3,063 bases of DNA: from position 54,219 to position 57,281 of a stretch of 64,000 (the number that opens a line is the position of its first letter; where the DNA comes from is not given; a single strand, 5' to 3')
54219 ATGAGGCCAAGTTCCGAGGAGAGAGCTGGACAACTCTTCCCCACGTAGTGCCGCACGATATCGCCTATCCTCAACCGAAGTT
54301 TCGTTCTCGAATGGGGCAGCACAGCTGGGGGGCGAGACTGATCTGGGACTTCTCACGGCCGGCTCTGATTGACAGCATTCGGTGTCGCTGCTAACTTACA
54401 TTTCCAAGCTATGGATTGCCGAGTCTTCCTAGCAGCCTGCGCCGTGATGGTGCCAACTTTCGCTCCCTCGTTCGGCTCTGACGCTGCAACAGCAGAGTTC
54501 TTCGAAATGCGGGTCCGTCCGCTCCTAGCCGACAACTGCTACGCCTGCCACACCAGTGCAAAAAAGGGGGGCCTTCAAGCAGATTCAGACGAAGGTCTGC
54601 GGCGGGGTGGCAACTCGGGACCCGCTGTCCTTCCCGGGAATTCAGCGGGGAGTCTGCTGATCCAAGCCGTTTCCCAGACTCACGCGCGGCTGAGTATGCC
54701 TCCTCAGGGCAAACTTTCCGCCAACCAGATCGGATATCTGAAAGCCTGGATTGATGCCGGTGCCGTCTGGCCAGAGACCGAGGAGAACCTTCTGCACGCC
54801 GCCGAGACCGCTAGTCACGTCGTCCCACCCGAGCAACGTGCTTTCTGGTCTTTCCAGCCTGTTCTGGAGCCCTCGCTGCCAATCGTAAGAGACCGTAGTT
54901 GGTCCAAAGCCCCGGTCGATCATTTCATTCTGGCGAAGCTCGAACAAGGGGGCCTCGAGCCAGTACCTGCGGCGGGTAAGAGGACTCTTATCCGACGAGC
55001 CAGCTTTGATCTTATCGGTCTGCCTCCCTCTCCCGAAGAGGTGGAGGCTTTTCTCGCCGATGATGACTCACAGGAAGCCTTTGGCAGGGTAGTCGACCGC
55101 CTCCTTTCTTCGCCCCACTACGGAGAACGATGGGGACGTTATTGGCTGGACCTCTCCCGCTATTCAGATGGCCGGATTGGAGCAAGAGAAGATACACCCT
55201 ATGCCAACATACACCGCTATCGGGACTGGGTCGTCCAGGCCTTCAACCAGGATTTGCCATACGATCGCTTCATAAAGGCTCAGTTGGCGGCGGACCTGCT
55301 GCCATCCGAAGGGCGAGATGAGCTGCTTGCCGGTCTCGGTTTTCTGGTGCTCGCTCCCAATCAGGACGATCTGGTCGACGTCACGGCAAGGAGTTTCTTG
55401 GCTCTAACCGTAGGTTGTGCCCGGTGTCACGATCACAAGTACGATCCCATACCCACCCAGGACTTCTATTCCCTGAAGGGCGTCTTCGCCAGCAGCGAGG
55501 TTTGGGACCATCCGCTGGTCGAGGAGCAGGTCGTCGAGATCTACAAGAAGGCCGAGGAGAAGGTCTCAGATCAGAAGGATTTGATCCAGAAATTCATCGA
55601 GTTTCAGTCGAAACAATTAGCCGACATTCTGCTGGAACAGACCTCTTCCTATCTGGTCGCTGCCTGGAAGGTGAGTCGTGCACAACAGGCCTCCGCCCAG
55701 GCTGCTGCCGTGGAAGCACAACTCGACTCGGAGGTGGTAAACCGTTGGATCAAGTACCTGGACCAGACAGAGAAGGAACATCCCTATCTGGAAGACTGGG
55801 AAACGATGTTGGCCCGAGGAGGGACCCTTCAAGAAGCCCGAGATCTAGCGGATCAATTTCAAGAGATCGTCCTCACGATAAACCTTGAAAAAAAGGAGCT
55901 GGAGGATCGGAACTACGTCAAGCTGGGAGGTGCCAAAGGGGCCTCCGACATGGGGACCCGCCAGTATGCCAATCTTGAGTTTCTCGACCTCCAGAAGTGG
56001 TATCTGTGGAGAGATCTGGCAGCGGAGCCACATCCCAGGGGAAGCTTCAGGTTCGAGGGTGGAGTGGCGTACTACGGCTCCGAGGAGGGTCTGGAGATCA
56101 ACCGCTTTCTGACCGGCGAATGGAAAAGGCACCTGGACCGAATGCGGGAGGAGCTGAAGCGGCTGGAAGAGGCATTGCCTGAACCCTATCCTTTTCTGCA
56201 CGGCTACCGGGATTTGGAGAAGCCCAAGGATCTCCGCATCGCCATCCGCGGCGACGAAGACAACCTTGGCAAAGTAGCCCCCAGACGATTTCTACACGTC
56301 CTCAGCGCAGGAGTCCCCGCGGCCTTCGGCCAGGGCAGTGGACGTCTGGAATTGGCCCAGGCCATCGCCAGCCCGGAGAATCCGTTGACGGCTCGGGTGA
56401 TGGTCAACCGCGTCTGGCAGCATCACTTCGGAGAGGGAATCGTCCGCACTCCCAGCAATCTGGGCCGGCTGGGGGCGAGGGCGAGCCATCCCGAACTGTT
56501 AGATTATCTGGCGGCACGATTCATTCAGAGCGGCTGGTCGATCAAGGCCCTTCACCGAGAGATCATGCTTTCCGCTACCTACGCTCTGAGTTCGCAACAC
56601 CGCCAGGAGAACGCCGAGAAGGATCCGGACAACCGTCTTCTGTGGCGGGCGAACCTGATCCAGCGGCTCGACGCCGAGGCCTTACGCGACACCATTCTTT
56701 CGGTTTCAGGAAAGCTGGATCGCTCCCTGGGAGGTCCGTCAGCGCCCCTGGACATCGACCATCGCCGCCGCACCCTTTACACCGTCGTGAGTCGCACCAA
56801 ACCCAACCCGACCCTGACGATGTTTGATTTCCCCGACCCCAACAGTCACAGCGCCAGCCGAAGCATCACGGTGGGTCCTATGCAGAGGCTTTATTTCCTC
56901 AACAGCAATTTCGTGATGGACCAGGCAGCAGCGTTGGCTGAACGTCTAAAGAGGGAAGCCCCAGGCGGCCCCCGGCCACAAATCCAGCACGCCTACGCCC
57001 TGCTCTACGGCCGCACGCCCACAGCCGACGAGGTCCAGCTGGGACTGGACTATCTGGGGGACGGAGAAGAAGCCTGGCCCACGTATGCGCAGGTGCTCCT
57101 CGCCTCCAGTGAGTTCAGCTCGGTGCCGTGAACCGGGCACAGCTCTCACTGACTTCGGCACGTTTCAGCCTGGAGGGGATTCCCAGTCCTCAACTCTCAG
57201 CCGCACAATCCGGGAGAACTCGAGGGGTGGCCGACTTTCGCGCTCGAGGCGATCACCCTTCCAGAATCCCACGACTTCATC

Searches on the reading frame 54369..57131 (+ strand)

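Call 52: search_protein_families(library=pfam, proteins=[window:54369-57131:+], max_evalue=0.01)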
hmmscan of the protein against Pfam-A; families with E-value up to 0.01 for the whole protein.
window:54369-57131:+ (920 aa): 4 families
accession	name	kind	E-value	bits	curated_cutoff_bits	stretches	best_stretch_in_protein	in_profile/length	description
PF07587.16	PSD1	-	3.2e-85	285.9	28.5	1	658-895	1-243/244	Protein of unknown function (DUF1553)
PF07583.16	PSCyt2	-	2.9e-72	243.4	29.8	1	182-376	1-207/209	Protein of unknown function (DUF1549)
PF07635.16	PSCyt1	-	4e-12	47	22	1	57-114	1-59/59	Planctomycete cytochrome C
PF13442.11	Cytochrome_CBB3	-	0.0035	18.1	27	0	52-128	9-68/68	Cytochrome C oxidase, cbb3-type, subunit III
